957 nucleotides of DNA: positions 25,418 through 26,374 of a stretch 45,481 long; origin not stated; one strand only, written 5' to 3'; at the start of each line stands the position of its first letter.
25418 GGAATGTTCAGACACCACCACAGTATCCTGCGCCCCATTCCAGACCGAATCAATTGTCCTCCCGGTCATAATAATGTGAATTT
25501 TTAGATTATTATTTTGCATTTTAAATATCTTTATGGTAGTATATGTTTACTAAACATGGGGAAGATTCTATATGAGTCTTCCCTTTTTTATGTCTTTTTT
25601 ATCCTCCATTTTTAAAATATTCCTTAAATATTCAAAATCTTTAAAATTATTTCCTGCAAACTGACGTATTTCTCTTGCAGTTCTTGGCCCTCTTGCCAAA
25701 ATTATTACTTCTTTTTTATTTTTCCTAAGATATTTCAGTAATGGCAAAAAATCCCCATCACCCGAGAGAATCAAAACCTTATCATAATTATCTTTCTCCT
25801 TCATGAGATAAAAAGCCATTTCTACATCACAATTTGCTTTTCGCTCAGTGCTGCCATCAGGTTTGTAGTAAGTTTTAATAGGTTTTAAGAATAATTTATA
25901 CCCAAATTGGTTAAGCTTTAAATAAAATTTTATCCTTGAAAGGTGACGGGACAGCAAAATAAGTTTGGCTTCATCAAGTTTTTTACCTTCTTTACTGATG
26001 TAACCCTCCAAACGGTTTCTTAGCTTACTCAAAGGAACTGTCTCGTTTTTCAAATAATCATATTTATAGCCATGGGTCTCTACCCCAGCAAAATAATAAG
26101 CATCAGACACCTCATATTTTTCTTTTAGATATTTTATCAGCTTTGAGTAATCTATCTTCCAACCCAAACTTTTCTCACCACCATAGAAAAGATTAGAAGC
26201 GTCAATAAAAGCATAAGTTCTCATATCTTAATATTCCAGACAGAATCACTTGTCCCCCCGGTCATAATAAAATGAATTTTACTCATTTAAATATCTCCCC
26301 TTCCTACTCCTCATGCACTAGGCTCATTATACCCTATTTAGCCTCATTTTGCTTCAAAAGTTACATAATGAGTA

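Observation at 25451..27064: Three direct copies of the 5-prime end of the asparaginase-like gene bracket two small accessory cassettes: an integration-hotspot signature without an integrase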

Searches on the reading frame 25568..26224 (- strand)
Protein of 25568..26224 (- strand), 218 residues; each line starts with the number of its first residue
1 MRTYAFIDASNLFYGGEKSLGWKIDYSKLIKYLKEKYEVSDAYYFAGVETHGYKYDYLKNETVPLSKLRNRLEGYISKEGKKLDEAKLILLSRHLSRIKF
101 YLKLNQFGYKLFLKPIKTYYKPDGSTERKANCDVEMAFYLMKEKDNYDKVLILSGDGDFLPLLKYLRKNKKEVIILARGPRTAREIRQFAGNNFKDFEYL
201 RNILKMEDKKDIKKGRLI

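Call 4: search_protein_families(library=pfam, proteins=[window:25568-26224:-], max_evalue=0.01)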
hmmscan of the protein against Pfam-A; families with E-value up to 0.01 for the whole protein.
window:25568-26224:- (218 aa): 2 families
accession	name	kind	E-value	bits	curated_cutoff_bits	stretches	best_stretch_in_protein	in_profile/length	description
PF01936.24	NYN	-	2.2e-20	74.1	24.2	2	102-190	53-138/145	NYN domain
PF18480.7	DUF5615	-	0.0036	17.6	23.8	1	149-197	48-95/110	Domain of unknown function (DUF5615)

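Call 27: find_homologous_proteins(query=window:25568-26224:-, max_evalue=0.00001)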
Query window:25568-26224:- (218 aa): 2755 proteins with E <= 0.00001 among 3225 candidates; the best 120 are listed.
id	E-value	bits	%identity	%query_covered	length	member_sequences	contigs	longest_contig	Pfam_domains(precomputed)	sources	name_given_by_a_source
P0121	1.8e-137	474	100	100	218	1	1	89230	PF01936.25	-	-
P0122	2.0e-120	419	86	100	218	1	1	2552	PF01936.25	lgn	-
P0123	2.5e-113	395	81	100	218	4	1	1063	PF01936.25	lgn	-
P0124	4.9e-113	394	85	96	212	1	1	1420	PF01936.25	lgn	-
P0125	3.3e-112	392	84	95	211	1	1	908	PF01936.25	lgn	-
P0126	1.9e-111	389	81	100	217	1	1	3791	PF01936.25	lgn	-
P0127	5.7e-111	388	81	96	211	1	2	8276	PF01936.25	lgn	-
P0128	7.4e-111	387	81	96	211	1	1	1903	PF01936.25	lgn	-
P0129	1.4e-110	386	82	96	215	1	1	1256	PF01936.25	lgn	-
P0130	1.7e-110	386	82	96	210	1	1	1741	PF01936.25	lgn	-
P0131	1.7e-110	386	84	96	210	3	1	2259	PF01936.25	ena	-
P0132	1.8e-110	386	82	96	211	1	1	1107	PF01936.25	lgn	-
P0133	5.3e-110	385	81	96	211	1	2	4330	PF01936.25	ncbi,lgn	-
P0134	6.4e-110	384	82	96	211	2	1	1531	PF01936.25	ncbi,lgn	-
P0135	1.4e-109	383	82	96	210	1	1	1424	PF01936.25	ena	-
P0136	2.3e-109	382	82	96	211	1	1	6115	PF01936.25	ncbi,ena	-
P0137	6.0e-109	381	82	96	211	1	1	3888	PF01936.25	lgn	-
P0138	2.2e-108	379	80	96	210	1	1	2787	PF01936.25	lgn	-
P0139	1.0e-107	377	81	96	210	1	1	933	PF01936.25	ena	-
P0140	1.1e-107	377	80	96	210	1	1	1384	PF01936.25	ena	-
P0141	1.6e-107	376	81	96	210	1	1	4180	PF01936.25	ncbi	-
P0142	3.6e-107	375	79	97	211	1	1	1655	PF01936.25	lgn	-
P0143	4.7e-107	375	79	96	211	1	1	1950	PF01936.25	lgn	-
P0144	4.9e-107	375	81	96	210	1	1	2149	PF01936.25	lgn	-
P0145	5.0e-107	375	80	96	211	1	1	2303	PF01936.25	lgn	-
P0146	5.7e-107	375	80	96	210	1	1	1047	PF01936.25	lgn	-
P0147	6.9e-107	374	80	96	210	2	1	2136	PF01936.25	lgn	-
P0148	2.1e-106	373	78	96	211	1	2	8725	PF01936.25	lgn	-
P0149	2.4e-106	373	79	96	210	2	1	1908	PF01936.25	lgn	-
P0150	3.3e-106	372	80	96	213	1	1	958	PF01936.25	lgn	-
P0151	3.5e-106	372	80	96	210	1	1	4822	PF18475.9,PF01936.25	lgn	-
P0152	4.0e-106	372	80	96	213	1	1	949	PF01936.25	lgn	-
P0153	6.8e-106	371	79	96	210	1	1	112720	PF01936.25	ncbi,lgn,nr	ncbi:MAG: NYN domain-containing protein [bacterium]|nr:NYN domain-containing protein [bacterium]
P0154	1.4e-105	370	78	96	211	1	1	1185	PF01936.25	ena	-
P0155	1.8e-105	370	81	90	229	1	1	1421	PF01936.25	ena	-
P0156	3.8e-105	369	79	96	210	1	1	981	PF01936.25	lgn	-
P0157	1.4e-104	367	77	96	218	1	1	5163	PF01936.25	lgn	-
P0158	1.8e-104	366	79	95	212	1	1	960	PF01936.25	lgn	-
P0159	2.1e-104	366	78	96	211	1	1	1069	PF01936.25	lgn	-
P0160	2.6e-104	366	76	96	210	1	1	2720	PF01936.25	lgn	-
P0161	4.8e-104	365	75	96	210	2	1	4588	PF01936.25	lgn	-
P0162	8.0e-104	364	78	96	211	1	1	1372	PF01936.25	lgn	-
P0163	9.8e-104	364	79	96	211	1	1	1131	PF01936.25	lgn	-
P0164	2.3e-103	363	77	96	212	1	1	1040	PF01936.25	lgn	-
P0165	2.7e-103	363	77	96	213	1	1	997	PF01936.25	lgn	-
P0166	2.9e-103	363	78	96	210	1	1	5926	PF01936.25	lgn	-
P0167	4.2e-103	362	78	96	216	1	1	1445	PF01936.25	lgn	-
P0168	6.2e-103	361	78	96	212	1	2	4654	PF01936.25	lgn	-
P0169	1.1e-102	361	76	96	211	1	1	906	PF01936.25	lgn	-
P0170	1.5e-102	360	78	95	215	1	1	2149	PF01936.25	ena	-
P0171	1.9e-102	360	76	95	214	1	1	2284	PF01936.25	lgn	-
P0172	2.1e-102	360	77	96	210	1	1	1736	PF01936.25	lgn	-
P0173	2.4e-102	360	76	95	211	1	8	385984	PF01936.25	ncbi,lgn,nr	ncbi:NYN domain-containing protein [Candidatus Daviesbacteria bacterium]|nr:NYN domain-containing pr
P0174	9.0e-102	358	76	95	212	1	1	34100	PF01936.25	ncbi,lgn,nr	ncbi:NYN domain-containing protein [Candidatus Daviesbacteria bacterium]|nr:NYN domain-containing pr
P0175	1.4e-101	357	74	95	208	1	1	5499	PF01936.25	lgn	-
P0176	1.5e-101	357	77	96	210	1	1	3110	PF01936.25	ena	-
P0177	2.7e-101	356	75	96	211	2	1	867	PF01936.25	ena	-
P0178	3.7e-101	356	74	95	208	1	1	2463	PF01936.25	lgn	-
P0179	4.3e-101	355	77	96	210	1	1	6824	PF01936.25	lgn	-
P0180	6.0e-101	355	76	96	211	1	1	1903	PF01936.25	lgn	-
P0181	6.4e-101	355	75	96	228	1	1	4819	PF01936.25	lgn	-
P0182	7.1e-101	355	78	90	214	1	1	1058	PF01936.25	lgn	-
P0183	8.3e-101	354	76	96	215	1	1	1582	PF01936.25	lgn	-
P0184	1.3e-100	354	77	96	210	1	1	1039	PF01936.25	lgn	-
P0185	2.1e-100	353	75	96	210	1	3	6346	PF01936.25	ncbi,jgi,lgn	jgi:uncharacterized LabA/DUF88 family protein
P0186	2.2e-100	353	78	90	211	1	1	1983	PF01936.25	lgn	-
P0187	3.2e-100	353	74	94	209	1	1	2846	PF01936.25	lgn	-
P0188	3.9e-100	352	74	95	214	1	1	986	PF01936.25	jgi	jgi:uncharacterized LabA/DUF88 family protein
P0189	4.0e-100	352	75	96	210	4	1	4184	PF01936.25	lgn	-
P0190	4.3e-100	352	75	96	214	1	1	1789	PF01936.25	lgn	-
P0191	4.3e-100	352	76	96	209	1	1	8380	PF01936.25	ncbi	-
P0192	4.4e-100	352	75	95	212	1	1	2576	PF01936.25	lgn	-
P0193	5.1e-100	352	74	96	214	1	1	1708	PF01936.25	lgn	-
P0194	6.8e-100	352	73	96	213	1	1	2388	PF01936.25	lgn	-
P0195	6.8e-100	351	76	95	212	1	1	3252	PF01936.25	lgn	-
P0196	7.2e-100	351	74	96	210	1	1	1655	PF01936.25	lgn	-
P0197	8.0e-100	351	75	95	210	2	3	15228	PF01936.25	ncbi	-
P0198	9.7e-100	351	75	96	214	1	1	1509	PF01936.25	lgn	-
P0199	1.1e-99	351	74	96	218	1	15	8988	PF01936.25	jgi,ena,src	-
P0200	1.3e-99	351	76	96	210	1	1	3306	PF01936.25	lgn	-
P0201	1.9e-99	350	77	90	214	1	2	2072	PF01936.25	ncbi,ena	-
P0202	2.0e-99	350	73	96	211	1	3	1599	PF01936.25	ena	-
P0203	2.6e-99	350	75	95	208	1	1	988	PF01936.25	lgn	-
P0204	3.0e-99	349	75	96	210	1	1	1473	PF01936.25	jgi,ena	-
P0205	3.3e-99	349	74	95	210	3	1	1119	PF01936.25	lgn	-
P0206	4.8e-99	349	75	96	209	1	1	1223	PF01936.25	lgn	-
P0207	7.0e-99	348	74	95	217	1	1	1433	PF01936.25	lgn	-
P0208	8.8e-99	348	75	95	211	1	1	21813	PF01936.25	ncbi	-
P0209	9.5e-99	348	73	95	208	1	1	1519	PF01936.25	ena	-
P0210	1.0e-98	348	75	95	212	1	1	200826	PF01936.25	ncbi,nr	ncbi:MAG: NYN domain-containing protein [candidate division WWE3 bacterium]|nr:NYN domain-containing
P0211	1.2e-98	347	74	96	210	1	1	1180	PF01936.25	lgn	-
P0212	1.4e-98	347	75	95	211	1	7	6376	PF01936.25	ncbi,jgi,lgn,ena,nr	ncbi:NYN domain-containing protein [Patescibacteria group bacterium]|nr:NYN domain-containing protei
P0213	2.1e-98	347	73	96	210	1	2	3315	PF01936.25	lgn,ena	-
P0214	3.4e-98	346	74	95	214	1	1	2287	PF01936.25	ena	-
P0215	3.8e-98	346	75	96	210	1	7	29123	PF01936.25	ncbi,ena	-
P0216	1.1e-97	344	73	96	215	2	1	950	PF01936.25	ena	-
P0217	1.4e-97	344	74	94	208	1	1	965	PF01936.25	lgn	-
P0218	1.5e-97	344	72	98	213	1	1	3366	PF01936.25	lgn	-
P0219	2.8e-97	343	74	95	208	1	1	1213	PF01936.25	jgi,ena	-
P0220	3.0e-97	343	74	95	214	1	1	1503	PF01936.25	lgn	-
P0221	3.6e-97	343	71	96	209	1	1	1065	PF01936.25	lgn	-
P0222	5.5e-97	342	72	96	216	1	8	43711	PF01936.25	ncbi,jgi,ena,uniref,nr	ncbi:hypothetical protein A3D77_03510 [Candidatus Gottesmanbacteria bacterium RIFCSPHIGHO2_02_FULL_3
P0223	6.1e-97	342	72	94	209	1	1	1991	PF01936.25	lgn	-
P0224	6.7e-97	342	73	95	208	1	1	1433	PF01936.25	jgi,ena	-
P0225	7.0e-97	342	75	95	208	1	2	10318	PF01936.25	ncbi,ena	ncbi:MAG: NYN domain-containing protein [Patescibacteria group bacterium]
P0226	7.6e-97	342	72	96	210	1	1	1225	PF01936.25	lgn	-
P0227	9.3e-97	341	69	99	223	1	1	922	PF01936.25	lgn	-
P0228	1.7e-96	340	72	95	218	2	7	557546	PF01936.25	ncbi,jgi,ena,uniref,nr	ncbi:hypothetical protein A2960_01760 [Candidatus Gottesmanbacteria bacterium RIFCSPLOWO2_01_FULL_39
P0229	2.0e-96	340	73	96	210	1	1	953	PF01936.25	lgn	-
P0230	2.0e-96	340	73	96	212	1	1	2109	PF01936.25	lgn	-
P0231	3.5e-96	339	72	96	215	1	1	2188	PF01936.25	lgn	-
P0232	3.8e-96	339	73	95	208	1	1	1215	PF01936.25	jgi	jgi:uncharacterized LabA/DUF88 family protein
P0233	4.2e-96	339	74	94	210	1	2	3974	PF01936.25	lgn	-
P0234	5.8e-96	339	70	96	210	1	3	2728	PF01936.25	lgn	-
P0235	6.2e-96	339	70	96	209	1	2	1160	PF01936.25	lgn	-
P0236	8.1e-96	338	74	96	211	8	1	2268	PF01936.25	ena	-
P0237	1.0e-95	338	72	95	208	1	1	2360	PF01936.25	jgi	jgi:uncharacterized LabA/DUF88 family protein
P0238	1.1e-95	338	71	96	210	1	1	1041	PF01936.25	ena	-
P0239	1.3e-95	338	72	96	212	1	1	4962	PF01936.25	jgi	-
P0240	1.4e-95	337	73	95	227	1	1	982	PF01936.25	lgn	-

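Call 29: find_encoding_contigs(protein=P0122, flank=8000, max_places=3)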
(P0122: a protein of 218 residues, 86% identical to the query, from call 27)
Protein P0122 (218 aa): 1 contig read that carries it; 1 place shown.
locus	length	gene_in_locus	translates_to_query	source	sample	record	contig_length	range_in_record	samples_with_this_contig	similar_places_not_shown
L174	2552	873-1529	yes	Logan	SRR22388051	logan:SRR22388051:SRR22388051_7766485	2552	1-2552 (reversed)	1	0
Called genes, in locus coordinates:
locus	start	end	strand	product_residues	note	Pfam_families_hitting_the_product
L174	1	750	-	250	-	?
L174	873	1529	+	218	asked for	PF01936:NYN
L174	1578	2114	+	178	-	PF00710:Asparaginase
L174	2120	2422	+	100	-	PF00814:TsaD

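Call 30: find_encoding_contigs(protein=P0124, flank=8000, max_places=3)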
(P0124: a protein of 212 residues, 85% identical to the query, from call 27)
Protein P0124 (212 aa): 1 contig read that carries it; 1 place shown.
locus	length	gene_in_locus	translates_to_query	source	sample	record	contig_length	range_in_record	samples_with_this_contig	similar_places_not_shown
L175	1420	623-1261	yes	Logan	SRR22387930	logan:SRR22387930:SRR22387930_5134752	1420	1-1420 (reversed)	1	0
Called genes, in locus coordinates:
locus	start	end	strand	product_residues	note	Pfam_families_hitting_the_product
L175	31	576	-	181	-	PF00710:Asparaginase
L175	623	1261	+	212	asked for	PF01936:NYN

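Call 43: find_encoding_contigs(protein=P0126, flank=8000, max_places=3)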
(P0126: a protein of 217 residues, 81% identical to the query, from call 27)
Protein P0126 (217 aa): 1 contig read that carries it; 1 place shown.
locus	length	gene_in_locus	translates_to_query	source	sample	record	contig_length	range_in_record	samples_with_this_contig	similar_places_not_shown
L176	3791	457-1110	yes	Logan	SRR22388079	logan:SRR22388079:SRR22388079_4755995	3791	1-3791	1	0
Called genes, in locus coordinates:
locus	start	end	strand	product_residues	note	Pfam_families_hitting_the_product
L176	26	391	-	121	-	PF20393:Pro_CA_2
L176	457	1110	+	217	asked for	PF01936:NYN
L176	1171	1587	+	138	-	PF02823:ATP-synt_DE_N, PF00401:ATP-synt_DE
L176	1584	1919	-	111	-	-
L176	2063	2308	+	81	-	-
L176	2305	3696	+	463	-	-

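Call 53: find_related_loci(query=window:25568-26224:-, collection=viral_contigs, flank=4000)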
Query window:25568-26224:- (218 aa) in viral_contigs; peptide patterns used: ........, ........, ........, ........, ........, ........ (x = any residue, [..] = any of these).
25 stretches matched a pattern, but none encodes a relative of the query by tblastn (E <= 1e-3).

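Call 67: find_encoding_contigs(protein=P0199, flank=3000, max_places=10)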
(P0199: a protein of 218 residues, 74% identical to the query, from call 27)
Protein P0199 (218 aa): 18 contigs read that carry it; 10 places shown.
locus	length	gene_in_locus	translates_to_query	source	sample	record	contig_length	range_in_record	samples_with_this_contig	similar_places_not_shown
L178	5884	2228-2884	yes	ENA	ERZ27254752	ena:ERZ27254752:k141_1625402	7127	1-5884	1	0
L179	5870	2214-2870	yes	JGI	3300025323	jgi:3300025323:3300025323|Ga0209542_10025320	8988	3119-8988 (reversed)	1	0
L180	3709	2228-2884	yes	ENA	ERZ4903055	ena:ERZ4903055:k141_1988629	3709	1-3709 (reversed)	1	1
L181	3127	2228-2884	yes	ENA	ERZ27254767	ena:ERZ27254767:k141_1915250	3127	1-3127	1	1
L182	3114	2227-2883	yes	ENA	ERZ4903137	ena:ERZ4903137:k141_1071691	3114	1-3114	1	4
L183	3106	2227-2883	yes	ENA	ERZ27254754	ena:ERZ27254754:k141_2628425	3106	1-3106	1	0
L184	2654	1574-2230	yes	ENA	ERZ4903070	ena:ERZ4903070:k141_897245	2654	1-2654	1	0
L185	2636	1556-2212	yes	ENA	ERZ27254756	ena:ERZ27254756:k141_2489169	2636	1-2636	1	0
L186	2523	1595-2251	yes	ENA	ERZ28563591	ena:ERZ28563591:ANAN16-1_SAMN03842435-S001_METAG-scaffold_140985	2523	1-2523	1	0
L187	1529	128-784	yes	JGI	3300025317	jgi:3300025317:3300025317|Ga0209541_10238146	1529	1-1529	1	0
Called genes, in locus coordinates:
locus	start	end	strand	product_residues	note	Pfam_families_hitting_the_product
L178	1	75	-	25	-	?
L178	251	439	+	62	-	-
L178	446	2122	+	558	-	PF00481:PP2C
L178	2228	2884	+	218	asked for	PF01936:NYN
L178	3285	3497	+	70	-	PF12728:HTH_17, PF13411:MerR_1, PF00376:MerR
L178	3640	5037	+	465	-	PF25856:MPN635_N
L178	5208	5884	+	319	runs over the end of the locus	-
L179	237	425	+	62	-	-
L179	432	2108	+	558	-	PF00481:PP2C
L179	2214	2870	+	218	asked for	PF01936:NYN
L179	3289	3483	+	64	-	PF12728:HTH_17, PF13411:MerR_1, PF00376:MerR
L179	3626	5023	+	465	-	PF25856:MPN635_N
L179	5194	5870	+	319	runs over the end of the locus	-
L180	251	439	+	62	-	-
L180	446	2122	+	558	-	PF00481:PP2C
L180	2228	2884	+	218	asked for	PF01936:NYN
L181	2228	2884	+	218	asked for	PF01936:NYN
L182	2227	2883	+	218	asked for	PF01936:NYN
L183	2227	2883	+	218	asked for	PF01936:NYN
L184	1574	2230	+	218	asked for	PF01936:NYN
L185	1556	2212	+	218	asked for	PF01936:NYN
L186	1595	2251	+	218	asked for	PF01936:NYN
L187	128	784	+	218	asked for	PF01936:NYN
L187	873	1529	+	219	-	?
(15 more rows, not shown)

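Call 87: search_protein_families(library=pfam, proteins=[L178:3640-5037:+, L178:5208-5882:+], max_evalue=0.01)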
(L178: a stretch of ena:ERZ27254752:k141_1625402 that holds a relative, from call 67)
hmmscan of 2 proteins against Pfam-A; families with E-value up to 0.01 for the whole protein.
L178:3640-5037:+ (465 aa): 0 families

L178:5208-5882:+ (225 aa): 0 families
